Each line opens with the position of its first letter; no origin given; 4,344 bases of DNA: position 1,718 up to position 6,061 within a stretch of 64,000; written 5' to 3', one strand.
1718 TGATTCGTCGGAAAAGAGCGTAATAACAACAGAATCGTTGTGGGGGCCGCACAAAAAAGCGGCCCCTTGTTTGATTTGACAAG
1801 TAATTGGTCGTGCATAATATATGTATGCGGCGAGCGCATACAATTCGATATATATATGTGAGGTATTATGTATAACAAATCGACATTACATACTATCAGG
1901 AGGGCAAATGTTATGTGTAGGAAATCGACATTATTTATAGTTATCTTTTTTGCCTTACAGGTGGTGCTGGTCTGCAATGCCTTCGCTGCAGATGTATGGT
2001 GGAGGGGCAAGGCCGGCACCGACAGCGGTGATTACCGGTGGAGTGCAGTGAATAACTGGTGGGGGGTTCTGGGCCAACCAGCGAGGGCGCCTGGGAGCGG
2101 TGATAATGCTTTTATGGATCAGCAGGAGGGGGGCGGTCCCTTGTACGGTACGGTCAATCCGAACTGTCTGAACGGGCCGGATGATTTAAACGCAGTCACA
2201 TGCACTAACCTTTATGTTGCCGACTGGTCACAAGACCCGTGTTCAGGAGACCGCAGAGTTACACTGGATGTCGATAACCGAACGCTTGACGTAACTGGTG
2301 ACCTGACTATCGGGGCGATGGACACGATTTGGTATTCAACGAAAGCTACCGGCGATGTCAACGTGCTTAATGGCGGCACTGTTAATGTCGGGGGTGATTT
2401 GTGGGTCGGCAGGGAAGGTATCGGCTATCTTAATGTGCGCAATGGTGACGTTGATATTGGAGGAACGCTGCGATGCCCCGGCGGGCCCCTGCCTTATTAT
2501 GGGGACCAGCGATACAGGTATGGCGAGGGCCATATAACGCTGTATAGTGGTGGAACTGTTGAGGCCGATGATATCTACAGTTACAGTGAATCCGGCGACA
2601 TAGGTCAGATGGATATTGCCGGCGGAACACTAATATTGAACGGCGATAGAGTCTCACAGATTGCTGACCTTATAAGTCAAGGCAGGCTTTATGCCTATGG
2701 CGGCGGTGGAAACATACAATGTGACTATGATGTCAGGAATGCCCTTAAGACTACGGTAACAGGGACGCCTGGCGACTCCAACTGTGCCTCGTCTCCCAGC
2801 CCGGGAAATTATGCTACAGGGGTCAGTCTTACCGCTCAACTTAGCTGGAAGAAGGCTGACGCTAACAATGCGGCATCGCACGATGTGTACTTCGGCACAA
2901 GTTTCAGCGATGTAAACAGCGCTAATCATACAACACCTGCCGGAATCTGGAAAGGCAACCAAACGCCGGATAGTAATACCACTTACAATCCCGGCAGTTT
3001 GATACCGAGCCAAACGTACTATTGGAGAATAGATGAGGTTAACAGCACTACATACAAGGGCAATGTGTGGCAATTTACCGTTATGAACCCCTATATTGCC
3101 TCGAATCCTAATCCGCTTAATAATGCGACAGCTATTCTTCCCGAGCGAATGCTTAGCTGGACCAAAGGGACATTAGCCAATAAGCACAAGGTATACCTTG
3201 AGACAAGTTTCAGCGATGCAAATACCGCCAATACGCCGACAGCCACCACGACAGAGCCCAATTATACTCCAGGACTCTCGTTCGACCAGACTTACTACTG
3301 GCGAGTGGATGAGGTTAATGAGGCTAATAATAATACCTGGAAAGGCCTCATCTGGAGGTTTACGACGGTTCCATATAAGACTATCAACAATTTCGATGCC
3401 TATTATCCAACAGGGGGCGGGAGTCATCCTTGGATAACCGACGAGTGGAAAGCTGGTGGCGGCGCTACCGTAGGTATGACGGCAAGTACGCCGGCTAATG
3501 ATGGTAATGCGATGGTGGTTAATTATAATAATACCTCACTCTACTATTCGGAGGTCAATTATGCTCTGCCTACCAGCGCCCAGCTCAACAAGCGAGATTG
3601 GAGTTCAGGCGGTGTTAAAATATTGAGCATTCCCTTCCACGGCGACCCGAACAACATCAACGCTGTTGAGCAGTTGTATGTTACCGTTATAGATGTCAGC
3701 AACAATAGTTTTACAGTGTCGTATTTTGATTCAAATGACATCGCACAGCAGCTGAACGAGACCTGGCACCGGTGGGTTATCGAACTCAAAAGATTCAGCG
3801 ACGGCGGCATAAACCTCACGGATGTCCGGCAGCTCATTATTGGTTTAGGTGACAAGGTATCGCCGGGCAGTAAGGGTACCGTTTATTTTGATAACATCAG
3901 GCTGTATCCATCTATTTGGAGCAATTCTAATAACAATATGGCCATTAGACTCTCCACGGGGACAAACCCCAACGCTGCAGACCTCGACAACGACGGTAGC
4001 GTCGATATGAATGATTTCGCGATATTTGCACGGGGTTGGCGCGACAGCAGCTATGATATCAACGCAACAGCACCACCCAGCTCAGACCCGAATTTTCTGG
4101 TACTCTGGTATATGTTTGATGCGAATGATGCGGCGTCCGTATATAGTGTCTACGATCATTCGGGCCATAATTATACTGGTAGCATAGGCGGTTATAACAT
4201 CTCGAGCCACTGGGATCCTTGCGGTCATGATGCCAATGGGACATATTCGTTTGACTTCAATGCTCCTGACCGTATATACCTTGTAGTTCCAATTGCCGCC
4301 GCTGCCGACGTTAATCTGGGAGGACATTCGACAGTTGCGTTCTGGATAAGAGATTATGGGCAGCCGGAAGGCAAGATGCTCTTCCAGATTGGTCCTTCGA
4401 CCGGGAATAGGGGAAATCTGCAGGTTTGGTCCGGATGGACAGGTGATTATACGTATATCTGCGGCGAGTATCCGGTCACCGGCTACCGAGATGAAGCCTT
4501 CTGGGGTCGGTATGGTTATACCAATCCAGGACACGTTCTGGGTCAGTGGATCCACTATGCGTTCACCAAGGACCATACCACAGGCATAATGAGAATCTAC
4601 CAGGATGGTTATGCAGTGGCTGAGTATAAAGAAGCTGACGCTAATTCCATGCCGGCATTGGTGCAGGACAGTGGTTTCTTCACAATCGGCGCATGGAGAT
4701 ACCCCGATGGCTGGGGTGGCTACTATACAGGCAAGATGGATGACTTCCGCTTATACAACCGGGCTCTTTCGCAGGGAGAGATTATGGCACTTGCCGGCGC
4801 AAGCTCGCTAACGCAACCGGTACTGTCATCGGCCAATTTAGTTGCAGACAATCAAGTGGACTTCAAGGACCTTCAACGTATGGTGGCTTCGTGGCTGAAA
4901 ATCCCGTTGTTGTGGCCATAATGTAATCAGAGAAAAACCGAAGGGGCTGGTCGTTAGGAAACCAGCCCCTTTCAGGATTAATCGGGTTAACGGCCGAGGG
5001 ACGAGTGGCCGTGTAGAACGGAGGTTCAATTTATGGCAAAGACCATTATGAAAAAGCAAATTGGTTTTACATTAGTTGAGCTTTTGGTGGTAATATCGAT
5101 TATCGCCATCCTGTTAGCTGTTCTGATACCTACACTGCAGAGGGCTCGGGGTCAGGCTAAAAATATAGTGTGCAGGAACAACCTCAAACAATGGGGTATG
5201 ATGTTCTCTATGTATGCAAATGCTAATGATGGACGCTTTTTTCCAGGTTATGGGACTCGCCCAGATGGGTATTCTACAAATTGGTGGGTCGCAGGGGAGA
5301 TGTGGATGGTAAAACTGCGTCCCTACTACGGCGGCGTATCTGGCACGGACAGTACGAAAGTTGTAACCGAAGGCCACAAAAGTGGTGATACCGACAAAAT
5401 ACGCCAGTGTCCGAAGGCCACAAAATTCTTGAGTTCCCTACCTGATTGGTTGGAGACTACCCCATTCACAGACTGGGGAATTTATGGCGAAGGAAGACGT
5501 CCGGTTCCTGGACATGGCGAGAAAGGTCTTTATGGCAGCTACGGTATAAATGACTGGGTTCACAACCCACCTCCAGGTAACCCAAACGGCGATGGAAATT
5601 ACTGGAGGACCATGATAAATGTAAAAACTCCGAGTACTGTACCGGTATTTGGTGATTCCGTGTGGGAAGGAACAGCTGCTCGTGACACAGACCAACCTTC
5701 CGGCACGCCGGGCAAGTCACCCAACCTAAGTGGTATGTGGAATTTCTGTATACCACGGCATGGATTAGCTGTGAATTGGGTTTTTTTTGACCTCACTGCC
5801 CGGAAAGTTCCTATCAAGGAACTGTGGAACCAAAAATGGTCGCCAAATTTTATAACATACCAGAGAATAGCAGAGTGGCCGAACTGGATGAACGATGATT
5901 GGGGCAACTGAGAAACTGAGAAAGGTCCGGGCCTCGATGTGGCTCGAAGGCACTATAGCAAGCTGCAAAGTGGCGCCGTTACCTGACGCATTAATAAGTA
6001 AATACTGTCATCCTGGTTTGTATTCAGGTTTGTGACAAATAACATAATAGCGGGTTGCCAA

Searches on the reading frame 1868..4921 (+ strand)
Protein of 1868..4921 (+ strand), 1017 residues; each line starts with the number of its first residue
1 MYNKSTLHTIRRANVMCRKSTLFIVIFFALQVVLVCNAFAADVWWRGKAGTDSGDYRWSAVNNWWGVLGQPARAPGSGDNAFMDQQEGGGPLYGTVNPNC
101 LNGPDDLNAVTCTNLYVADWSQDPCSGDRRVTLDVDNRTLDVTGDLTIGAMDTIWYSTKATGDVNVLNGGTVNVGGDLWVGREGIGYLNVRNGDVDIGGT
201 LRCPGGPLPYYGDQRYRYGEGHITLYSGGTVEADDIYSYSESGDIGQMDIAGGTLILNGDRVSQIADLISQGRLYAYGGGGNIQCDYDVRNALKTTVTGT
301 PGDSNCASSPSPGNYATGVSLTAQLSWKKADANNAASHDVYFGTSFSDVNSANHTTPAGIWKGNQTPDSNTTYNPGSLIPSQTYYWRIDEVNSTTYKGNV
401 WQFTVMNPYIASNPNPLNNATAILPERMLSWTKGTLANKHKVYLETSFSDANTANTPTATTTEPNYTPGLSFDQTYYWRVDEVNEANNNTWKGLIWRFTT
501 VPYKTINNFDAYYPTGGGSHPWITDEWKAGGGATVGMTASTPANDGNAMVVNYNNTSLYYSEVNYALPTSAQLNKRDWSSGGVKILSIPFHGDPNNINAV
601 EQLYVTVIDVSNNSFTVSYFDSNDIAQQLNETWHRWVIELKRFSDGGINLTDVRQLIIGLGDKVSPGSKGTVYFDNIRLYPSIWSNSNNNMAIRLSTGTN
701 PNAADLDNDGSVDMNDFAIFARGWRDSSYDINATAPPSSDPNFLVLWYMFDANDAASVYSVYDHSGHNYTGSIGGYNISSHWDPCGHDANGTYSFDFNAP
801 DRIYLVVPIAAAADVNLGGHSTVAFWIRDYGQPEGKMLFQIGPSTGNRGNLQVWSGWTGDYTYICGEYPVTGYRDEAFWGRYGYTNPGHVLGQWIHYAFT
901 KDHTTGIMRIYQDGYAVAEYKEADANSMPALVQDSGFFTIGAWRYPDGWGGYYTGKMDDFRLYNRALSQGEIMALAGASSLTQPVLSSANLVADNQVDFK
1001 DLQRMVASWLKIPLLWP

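Call 91: search_protein_families(library=pfam, proteins=[window:1868-4921:+], max_evalue=0.00001)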
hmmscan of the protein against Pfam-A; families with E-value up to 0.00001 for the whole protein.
window:1868-4921:+ (1017 aa): 1 family
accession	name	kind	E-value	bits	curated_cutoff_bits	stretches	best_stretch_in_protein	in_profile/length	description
PF13385.13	Laminin_G_3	-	1.1e-14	55.3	27.6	1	816-972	13-150/151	Concanavalin A-like lectin/glucanases superfamily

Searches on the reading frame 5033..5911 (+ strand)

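Call 91: search_protein_families(library=pfam, proteins=[window:5033-5911:+], max_evalue=0.00001)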
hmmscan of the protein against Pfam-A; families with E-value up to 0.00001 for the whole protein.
window:5033-5911:+ (292 aa): 1 family
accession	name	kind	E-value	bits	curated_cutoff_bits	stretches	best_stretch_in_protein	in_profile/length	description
PF07963.17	N_methyl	-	4.7e-08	32.7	21.2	1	6-31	1-26/27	Prokaryotic N-terminal methylation motif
